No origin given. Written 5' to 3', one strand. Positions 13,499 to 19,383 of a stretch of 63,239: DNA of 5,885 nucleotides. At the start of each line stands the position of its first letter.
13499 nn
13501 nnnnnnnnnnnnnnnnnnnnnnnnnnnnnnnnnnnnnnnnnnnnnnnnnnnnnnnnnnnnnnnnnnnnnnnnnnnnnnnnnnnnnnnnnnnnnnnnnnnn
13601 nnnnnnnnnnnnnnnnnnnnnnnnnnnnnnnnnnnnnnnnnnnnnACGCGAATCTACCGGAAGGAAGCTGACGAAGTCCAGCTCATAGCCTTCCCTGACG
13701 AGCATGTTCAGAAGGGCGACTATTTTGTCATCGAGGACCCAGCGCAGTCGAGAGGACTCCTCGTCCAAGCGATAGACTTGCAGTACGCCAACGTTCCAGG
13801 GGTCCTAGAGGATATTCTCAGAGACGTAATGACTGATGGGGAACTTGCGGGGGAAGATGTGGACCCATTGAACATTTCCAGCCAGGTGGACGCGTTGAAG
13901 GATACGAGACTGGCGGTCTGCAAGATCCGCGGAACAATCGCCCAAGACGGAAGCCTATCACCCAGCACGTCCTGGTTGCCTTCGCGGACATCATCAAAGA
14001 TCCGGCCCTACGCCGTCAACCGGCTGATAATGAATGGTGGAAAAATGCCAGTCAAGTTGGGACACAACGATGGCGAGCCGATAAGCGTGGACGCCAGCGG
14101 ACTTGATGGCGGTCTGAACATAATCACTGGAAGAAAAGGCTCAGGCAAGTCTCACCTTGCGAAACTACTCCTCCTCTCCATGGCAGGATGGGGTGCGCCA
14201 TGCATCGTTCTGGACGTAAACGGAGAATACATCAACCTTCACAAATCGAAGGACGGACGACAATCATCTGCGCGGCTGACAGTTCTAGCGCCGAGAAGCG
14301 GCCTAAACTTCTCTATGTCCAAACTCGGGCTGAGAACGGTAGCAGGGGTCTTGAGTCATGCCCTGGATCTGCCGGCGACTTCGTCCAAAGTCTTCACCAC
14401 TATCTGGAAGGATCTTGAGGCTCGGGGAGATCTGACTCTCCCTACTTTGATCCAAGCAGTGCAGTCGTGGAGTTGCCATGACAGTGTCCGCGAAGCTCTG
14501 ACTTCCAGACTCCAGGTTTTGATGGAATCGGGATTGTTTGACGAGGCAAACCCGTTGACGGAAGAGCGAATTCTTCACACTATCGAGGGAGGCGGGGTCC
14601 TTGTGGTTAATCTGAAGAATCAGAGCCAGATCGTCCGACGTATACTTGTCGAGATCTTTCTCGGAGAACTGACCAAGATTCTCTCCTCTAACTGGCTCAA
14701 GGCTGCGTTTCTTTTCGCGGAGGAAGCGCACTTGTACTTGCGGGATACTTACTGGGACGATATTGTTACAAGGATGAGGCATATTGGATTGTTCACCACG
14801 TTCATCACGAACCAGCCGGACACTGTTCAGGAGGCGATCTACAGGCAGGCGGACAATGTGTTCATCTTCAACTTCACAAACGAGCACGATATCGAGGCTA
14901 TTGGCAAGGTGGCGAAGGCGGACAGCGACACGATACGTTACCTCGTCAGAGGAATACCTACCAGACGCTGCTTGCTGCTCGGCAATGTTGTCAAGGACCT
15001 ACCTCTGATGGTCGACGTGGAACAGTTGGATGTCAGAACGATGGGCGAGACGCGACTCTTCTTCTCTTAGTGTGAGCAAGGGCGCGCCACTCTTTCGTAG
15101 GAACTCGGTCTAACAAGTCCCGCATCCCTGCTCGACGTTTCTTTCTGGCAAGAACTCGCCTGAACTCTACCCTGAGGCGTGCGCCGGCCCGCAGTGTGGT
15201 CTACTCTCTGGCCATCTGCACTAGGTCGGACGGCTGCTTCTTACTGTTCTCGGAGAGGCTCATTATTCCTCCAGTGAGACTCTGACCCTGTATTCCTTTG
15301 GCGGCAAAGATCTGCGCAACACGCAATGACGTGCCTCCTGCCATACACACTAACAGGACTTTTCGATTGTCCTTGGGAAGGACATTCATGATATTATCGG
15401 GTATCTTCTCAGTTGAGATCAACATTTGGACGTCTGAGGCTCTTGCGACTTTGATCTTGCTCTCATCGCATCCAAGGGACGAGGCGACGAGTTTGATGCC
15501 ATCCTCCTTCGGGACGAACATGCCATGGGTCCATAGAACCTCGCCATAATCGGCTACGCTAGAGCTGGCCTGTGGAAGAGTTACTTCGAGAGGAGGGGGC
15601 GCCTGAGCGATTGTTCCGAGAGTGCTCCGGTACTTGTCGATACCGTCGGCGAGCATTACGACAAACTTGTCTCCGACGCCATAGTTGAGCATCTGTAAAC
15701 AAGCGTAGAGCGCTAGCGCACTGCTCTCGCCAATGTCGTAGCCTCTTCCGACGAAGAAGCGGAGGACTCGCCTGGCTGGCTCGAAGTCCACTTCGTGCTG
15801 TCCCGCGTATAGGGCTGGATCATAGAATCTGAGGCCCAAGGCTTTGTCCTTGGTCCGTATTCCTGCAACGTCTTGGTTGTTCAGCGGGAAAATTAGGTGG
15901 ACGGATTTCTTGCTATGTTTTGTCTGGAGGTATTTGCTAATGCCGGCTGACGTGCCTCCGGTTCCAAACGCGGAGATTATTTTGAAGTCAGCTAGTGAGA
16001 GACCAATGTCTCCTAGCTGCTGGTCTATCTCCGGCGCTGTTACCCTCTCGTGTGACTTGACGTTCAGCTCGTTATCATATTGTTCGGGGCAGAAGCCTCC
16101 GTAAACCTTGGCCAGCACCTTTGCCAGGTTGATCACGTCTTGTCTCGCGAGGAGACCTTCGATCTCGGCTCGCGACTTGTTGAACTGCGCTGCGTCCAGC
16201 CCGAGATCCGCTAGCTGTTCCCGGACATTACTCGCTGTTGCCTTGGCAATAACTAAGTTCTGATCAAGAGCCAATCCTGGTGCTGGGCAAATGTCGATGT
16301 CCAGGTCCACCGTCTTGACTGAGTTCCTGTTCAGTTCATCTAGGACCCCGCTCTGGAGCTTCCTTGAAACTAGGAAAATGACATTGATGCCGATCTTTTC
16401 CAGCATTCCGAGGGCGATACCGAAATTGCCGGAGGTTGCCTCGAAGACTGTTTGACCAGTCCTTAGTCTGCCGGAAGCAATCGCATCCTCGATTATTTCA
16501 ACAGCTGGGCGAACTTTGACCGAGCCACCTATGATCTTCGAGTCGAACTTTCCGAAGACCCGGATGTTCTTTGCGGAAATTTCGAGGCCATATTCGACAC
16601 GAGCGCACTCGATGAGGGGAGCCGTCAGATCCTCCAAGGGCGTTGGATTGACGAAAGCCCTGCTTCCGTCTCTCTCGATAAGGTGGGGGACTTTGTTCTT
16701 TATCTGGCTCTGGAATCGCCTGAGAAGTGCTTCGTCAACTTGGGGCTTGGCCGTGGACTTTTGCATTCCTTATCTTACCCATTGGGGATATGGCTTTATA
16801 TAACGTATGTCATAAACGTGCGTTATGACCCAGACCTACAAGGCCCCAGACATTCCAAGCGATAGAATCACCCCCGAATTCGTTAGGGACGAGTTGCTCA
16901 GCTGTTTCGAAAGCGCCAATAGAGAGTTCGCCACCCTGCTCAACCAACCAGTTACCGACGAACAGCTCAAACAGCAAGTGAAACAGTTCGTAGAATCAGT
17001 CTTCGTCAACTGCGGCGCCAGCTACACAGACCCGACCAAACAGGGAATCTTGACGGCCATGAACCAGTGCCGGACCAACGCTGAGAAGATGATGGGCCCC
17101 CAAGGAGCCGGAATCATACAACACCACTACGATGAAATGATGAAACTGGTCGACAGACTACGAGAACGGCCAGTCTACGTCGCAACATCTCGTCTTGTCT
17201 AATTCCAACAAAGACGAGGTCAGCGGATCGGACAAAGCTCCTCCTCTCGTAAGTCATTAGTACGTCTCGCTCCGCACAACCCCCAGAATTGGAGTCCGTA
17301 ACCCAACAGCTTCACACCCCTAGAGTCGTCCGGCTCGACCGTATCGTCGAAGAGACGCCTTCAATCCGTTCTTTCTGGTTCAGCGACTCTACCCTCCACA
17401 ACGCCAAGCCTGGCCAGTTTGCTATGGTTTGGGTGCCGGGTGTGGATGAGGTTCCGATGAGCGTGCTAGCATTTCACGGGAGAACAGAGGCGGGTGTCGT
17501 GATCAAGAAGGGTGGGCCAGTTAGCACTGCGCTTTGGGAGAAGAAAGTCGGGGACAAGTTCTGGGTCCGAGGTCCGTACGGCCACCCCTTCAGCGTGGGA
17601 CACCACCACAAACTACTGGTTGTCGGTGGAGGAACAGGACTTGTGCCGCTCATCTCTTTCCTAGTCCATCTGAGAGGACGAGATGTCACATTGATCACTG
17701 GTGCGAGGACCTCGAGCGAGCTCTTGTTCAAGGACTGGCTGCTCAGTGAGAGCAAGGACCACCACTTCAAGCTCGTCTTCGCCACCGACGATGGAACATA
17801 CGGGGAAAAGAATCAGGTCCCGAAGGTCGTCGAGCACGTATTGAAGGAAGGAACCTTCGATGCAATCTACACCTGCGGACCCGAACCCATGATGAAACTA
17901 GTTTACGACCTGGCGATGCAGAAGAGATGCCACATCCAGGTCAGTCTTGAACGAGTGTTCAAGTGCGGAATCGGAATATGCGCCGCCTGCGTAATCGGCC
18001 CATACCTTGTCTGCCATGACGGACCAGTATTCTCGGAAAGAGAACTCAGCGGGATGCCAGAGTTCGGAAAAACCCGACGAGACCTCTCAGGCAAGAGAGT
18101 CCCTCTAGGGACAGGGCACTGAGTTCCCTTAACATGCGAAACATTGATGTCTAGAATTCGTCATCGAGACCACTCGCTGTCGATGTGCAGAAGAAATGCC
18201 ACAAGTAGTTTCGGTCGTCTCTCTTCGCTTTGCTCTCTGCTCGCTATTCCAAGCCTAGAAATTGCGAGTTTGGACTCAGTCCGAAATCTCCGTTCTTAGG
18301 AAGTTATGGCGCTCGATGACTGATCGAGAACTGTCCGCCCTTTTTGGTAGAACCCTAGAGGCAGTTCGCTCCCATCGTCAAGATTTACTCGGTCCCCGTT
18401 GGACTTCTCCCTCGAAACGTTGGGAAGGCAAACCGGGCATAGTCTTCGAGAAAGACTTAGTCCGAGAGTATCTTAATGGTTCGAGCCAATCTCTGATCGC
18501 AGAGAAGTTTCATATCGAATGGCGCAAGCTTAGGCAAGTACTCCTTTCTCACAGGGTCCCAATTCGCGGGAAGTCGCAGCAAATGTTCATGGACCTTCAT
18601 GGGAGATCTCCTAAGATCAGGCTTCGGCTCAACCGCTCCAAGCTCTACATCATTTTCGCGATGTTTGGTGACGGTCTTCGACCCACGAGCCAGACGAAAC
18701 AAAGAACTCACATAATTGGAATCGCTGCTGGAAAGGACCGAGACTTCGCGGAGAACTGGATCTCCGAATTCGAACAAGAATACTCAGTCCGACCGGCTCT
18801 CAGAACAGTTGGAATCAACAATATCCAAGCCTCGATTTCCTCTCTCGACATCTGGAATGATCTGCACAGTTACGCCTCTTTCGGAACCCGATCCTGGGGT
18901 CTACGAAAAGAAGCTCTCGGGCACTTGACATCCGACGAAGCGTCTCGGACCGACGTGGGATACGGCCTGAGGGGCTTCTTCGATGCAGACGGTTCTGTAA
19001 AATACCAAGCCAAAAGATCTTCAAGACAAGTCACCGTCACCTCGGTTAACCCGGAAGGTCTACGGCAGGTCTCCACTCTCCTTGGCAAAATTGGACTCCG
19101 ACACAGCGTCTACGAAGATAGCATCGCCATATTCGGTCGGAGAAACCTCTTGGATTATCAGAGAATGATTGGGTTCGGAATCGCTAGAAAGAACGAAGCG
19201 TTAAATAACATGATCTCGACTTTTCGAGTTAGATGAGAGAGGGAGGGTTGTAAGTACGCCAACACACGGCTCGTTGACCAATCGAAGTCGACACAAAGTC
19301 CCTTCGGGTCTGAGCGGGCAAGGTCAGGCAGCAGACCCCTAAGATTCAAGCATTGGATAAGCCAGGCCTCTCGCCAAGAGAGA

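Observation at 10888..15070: Orphan NurA-HerA pair in an operon with two paralogous wHTH proteins and a divergent small wHTH gene: candidate uncharacterised DNA-processing or defence module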

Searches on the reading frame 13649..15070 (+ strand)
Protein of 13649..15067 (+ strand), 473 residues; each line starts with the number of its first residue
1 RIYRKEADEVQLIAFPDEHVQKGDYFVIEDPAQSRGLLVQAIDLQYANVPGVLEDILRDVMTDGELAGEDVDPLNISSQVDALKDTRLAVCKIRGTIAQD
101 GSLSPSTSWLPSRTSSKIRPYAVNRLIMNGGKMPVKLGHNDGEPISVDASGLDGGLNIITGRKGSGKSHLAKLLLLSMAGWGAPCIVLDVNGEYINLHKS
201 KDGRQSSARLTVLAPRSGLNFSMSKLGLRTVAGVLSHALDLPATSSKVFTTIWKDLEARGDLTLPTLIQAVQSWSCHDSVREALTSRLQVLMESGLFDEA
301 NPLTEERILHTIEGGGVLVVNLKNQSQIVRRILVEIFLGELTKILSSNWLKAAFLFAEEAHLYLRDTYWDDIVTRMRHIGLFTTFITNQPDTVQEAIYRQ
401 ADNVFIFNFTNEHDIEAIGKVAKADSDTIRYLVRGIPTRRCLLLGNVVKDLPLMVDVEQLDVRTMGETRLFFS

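Call 4: search_protein_families(library=pfam, proteins=[window:13778-15070:+], max_evalue=1)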
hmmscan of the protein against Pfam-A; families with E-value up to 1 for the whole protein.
window:13778-15070:+ (430 aa): 9 families
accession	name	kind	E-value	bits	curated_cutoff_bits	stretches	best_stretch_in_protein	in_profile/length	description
PF01935.23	DUF87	-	3.9e-12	47.2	23.2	1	116-296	28-218/220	Helicase HerA, central domain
PF01580.24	FtsK_SpoIIIE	-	0.0022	17.9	24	1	89-137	17-65/221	FtsK/SpoIIIE family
PF07728.20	AAA_5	-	0.0049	17.3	22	0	251-311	80-135/139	AAA domain (dynein-related subfamily)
PF20720.3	nSTAND3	-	0.0052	16.9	27.2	1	115-146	21-52/155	Novel STAND NTPase 3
PF10412.15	TrwB_AAD_bind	-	0.0068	15.8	20.5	1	115-156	19-60/387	Type IV secretion-system coupling protein DNA-binding domain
PF13401.12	AAA_22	-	0.0078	17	27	1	112-216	6-82/130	AAA domain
PF13481.12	AAA_25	-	0.044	13.9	27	1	110-141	32-62/195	AAA domain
PF19044.6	P-loop_TraG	-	0.08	12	25.8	1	114-160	32-78/413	TraG P-loop domain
PF13476.12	AAA_23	-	0.14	13.2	27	1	110-132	18-40/201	AAA domain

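Call 5: search_protein_families(library=padloc, proteins=[window:13778-15070:+], max_evalue=1)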
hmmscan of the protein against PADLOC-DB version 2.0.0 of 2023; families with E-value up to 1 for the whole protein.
window:13778-15070:+ (430 aa): 16 families
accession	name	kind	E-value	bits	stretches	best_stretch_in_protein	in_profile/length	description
PDLC04140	mad8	-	6.8e-13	46.8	1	100-428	18-287/314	mads_8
PDLC04105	HerA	-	3.6e-10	37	2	311-426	421-547/576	-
PDLC02185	HerA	-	7.2e-09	32.9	2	276-416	410-563/585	-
PDLC04100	HerA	-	1.8e-08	31.6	2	289-412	421-553/580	-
PDLC04103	HerA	-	1.9e-08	31.1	2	326-415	469-557/579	-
PDLC04102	HerA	-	1.9e-07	27.9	2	324-418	530-623/654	-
PDLC04097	HerA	-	3.6e-07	27.2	1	325-417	504-595/618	-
PDLC01055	HerA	-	6.2e-05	20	2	261-376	370-492/532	Type III coevolved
PDLC04107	HerA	-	0.00098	16.2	1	115-160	173-219/306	-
PDLC04098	HerA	-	0.00099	15.7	1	329-419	562-651/686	-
PDLC03878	NsnB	-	0.0029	15.4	1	112-165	22-75/345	-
PDLC02188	HerA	-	0.0067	13.3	1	334-419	463-547/578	-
PDLC04099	HerA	-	0.0098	13.2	1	115-154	173-213/214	-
PDLC04104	HerA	-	0.033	10.9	1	329-403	252-326/379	-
PDLC04101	HerA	-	0.04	10.6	1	115-157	172-215/400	-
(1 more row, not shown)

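Call 6: search_protein_families(library=ncbifam, proteins=[window:13778-15070:+], max_evalue=1)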
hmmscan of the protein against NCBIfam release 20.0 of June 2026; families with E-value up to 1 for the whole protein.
window:13778-15070:+ (430 aa): 11 families
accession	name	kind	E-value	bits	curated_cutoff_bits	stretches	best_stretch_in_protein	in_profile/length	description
NF042943.1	HerA_antiphage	equivalog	2.1e-09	36.5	800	2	276-415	398-550/566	anti-phage-associated helicase HerA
NF053655.1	CedD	equivalog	3.7e-09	35.8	600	1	116-364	226-477/527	DNA-translocating ATPase CedD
NF045975.1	VirB4_plasma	equivalog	0.0011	16.7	590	1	115-160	519-564/894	Mbov_0397 family ICE element conjugal transfer ATPase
NF045971.1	conju_CD1110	equivalog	0.0012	17.2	325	1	100-160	404-465/752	VirB4-like conjugal transfer ATPase, CD1110 family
NF040937.1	HerA_Thermprot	equivalog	0.0015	17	800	1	315-423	356-470/487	DNA double-strand break repair helicase HerA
NF047389.1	ATPase_Sll1717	subfamily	0.0046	16.1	75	1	110-147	28-63/454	P-loop ATPase, Sll1717 family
NF058610.1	epi_export_YydI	equivalog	0.079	12.6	240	1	110-136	25-51/209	YydI family epipeptide exporter ATP-binding subunit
TIGR02746.1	TraC-F-type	equivalog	0.083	10.7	567.05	1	115-160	434-479/800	type IV secretion system protein TraC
NF042944.1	HerA_antiphage_2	equivalog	0.12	11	850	1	334-419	463-547/576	anti-phage-associated helicase HerA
TIGR03420.1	DnaA_homol_Hda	equivalog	0.13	11.8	194.8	1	115-149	42-76/226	DnaA regulatory inactivator Hda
NF040819.1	helicase_HerA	equivalog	0.16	10.5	970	0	114-162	159-208/561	DNA double-strand break repair helicase HerA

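Call 9: search_solved_structures(query=window:13778-15070:+, max_evalue=1)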
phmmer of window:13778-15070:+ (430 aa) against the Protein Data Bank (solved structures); distinct sequences matched with E-value up to 1: 9.
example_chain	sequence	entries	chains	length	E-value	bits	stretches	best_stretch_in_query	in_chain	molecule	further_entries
8j4u_M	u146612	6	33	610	7.3e-06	28.2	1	274-416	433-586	Nucleoside triphosphate hydrolase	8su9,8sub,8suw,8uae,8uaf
4d2i_A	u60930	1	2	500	0.00049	22.1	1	257-423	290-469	HERA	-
8wet_A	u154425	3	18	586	0.12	14.3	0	308-381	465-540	TdpA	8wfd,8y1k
9x1l_A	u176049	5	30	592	0.17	13.7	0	82-162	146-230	DNA helicase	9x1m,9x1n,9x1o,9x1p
7sn7_A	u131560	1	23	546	0.35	12.7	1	72-141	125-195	Flagellin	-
7sqj_A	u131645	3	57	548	0.35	12.7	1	72-141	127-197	Flagellin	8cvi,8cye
6bs3_A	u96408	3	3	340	0.35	12.7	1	112-150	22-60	Putative ATPase Rv3679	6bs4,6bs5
6c2u_A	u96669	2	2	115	0.78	11.6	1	97-147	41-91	phosphate-loop protein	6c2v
4kfr_A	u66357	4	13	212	0.98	11.3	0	326-383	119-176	Genome packaging NTPase B204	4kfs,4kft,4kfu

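Call 56: find_related_loci(query=A6, collection=metagenome_contigs, flank=10000)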
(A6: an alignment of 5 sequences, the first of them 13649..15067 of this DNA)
Query A6 (473 aa) in metagenome_contigs; peptide patterns used: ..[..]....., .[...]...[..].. (x = any residue, [..] = any of these).
600 stretches matched a pattern (row limit reached: there are more); 543 encode a relative of the query (tblastn E <= 1e-3); the best 80 are kept; 80 distinct loci.
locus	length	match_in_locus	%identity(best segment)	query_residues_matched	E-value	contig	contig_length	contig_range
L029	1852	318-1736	99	1-473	0e+0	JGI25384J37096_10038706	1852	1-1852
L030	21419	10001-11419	99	1-473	0e+0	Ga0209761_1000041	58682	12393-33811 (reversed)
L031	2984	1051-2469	99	1-473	0e+0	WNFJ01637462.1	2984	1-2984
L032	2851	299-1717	99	1-473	0e+0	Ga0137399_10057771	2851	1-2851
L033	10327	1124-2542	99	1-473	0e+0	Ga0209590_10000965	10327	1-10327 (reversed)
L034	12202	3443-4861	99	1-473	0e+0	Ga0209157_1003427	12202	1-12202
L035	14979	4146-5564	99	1-473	0e+0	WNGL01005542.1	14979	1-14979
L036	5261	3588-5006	99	1-473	0e+0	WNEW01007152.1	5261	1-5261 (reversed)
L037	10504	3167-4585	99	1-473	0e+0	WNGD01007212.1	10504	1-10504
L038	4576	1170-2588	98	1-473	0e+0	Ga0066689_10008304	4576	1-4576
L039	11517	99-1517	98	1-473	0e+0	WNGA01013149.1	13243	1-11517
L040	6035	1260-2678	98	1-473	0e+0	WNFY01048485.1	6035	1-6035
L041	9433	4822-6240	98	1-473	0e+0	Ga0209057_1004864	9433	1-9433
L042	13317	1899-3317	97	1-473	0e+0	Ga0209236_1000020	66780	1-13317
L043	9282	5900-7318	97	1-473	0e+0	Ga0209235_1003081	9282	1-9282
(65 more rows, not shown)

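Call 82: search_solved_structures(query=A6, max_evalue=0.01)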
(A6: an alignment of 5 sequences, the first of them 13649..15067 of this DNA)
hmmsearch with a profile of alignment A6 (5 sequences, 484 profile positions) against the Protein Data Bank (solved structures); distinct sequences matched with E-value up to 0.01: 11.
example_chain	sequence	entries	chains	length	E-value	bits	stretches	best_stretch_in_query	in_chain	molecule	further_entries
8j4u_M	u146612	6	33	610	4.7e-12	48.3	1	321-464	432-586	Nucleoside triphosphate hydrolase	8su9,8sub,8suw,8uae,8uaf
4d2i_A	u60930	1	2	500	7.2e-12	47.7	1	127-472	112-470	HERA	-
8wiv_A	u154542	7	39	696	3.2e-07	32.4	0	355-457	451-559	Helicase HerA central domain-containing protein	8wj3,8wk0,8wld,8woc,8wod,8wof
9x1l_A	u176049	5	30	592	6.5e-07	31.4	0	127-207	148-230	DNA helicase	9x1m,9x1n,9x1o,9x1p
9c1m_M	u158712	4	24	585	1.8e-05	26.6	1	358-460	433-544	ATP-binding protein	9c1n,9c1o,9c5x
8yho_A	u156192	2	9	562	0.00064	21.5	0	92-199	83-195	DUF87 domain-containing protein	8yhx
6c2u_A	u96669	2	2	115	0.0013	20.5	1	126-190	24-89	phosphate-loop protein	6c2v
1b0u_A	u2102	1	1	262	0.0041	18.8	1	150-246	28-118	HISTIDINE PERMEASE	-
8xau_A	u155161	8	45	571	0.0043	18.8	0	375-464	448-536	ATP-binding protein | HerA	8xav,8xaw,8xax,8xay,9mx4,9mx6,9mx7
8wet_A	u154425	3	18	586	0.0061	18.3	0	340-426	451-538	TdpA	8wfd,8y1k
11kk_A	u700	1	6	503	0.0095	17.6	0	157-203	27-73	HerA like helicase YjgR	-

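Call 88: find_related_loci(query=A6, collection=viral_contigs, flank=8000)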
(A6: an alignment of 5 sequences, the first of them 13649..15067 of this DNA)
Query A6 (473 aa) in viral_contigs; peptide patterns used: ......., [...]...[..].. (x = any residue, [..] = any of these).
35 stretches matched a pattern, but none encodes a relative of the query by tblastn (E <= 1e-3).

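Call 96: search_dna_similar(query=window:13649-15067:+, collection=plasmids, mode=protein, max_evalue=0.00001, max_rows=10)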
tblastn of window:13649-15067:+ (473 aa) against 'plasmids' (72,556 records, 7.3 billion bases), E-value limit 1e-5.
No match.

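Call 97: search_dna_similar(query=window:13649-15067:+, collection=phages, mode=protein, max_evalue=0.00001, max_rows=10)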
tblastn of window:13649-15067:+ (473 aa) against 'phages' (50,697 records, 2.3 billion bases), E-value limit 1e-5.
No match.

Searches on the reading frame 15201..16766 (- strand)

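Call 4: search_protein_families(library=pfam, proteins=[window:15201-16766:-], max_evalue=1)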
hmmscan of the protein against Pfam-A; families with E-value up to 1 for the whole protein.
window:15201-16766:- (521 aa): 2 families
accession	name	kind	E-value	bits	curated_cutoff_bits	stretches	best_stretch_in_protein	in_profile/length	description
PF00291.31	PALP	-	5.7e-22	78.8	35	1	50-372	9-293/295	Pyridoxal-phosphate dependent enzyme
PF20891.2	DUF6844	-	0.029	14.9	27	1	179-223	14-56/97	Domain of unknown function (DUF6844)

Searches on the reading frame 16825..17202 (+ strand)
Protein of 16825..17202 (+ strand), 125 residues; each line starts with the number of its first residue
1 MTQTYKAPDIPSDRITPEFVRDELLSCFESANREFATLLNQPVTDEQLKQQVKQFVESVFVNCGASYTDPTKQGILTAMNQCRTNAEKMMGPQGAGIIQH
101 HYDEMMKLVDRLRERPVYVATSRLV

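Call 4: search_protein_families(library=pfam, proteins=[window:16825-17202:+], max_evalue=1)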
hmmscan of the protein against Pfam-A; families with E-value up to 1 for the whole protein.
window:16825-17202:+ (125 aa): 5 families
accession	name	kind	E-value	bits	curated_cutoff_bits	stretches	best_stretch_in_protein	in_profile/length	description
PF03800.19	Nuf2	-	0.0063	17.2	25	1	17-106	5-78/141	Nuf2 family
PF08501.16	Shikimate_dh_N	-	0.039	14.6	27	1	42-89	32-77/83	Shikimate dehydrogenase substrate binding domain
PF08678.16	Rsbr_N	-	0.094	13.3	27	1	27-67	32-73/130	Rsbr N terminal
PF10474.15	Syndetin_C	-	0.097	12.7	38.4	1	75-122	17-64/234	Syndetin, C-terminal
PF12569.14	NatA_aux_su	-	0.15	11.4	33.3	0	44-79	126-161/515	N-terminal acetyltransferase A, auxiliary subunit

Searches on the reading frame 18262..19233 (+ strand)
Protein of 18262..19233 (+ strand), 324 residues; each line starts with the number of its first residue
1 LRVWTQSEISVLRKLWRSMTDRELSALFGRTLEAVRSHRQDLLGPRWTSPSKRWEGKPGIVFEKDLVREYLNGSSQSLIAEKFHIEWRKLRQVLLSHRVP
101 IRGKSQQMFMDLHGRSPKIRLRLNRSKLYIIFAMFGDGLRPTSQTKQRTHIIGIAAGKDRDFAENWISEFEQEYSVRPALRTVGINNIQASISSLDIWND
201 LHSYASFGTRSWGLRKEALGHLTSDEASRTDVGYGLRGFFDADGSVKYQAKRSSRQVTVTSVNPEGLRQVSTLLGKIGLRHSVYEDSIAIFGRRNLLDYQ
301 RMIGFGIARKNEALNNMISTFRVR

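Call 109: search_protein_families(library=pfam, proteins=[window:18262-19233:+], max_evalue=0.01)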
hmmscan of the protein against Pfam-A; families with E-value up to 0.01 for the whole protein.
window:18262-19233:+ (324 aa): 2 families
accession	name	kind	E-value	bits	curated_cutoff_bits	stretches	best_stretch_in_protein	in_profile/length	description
PF14528.11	LAGLIDADG_3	-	9.9e-11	42.2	22.5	1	236-304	7-82/82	LAGLIDADG-like domain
PF13518.12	HTH_28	-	9.6e-05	22.8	25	0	66-93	5-32/52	Helix-turn-helix domain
